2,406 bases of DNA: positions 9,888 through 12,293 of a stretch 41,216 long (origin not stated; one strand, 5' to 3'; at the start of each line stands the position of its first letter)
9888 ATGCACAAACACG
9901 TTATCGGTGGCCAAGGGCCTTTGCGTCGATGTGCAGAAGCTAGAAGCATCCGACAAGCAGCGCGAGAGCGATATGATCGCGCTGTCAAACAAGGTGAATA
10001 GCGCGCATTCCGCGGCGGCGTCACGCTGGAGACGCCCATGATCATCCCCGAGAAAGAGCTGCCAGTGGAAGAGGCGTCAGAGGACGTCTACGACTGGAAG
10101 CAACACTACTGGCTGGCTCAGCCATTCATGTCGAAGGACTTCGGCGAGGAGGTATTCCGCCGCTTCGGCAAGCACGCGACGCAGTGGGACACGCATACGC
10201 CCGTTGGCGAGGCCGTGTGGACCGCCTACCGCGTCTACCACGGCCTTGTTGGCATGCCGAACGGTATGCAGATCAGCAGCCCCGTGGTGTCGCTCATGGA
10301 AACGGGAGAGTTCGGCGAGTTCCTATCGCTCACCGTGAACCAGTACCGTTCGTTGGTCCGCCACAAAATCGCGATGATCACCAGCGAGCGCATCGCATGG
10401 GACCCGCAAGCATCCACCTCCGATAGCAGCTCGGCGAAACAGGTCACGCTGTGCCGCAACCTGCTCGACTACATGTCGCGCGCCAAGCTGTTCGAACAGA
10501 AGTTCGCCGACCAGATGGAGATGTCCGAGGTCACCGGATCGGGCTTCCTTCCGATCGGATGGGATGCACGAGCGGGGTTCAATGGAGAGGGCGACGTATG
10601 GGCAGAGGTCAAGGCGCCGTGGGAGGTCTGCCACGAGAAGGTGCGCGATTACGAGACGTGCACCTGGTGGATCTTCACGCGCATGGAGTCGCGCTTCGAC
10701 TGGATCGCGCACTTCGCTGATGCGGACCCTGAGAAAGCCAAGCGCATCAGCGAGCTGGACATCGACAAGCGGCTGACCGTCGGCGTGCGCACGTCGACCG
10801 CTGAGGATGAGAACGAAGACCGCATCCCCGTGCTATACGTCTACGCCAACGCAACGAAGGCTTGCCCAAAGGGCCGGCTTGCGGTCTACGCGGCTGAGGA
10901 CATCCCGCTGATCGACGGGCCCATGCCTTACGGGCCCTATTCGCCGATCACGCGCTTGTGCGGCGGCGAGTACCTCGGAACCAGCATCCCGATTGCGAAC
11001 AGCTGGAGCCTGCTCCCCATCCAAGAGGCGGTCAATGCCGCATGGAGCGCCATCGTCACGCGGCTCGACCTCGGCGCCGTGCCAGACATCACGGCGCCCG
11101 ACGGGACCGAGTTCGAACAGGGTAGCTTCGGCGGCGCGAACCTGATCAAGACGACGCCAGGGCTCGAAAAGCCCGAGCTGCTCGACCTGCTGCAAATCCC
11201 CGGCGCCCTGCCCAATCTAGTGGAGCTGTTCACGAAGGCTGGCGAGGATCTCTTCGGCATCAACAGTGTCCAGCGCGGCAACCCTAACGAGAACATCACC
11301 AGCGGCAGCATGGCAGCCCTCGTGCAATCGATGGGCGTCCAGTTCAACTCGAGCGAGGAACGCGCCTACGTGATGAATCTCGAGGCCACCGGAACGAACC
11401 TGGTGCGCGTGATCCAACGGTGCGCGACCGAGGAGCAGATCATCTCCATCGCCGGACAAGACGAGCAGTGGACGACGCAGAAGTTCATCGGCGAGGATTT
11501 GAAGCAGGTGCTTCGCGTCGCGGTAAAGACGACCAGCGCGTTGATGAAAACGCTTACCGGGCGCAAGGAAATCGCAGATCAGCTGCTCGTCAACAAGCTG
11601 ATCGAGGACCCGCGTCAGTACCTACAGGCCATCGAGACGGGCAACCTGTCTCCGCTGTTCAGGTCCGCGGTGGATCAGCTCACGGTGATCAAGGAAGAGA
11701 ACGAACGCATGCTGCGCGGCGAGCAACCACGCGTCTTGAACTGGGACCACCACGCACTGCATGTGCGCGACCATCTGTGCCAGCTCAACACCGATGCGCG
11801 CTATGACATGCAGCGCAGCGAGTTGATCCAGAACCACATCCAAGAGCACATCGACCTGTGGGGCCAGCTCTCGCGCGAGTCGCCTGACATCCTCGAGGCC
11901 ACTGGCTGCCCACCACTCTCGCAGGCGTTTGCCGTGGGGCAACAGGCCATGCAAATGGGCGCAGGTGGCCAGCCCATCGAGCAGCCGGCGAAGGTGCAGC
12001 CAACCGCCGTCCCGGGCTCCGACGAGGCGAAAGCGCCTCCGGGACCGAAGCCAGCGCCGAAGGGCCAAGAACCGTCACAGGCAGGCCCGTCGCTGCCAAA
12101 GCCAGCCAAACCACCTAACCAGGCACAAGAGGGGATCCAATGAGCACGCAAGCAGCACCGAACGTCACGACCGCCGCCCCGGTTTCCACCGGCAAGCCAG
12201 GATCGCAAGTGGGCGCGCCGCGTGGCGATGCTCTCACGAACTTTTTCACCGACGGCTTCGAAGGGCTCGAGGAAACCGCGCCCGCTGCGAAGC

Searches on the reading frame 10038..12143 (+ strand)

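Call 73: search_protein_families(library=phrogs, proteins=[window:10038-12143:+], max_evalue=0.001)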
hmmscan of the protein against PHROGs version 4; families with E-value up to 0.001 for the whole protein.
window:10038-12143:+ (701 aa): 1 family
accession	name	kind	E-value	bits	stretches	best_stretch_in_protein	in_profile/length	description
phrog_156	-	head and packaging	0.00033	20.2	0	369-489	366-487/681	portal protein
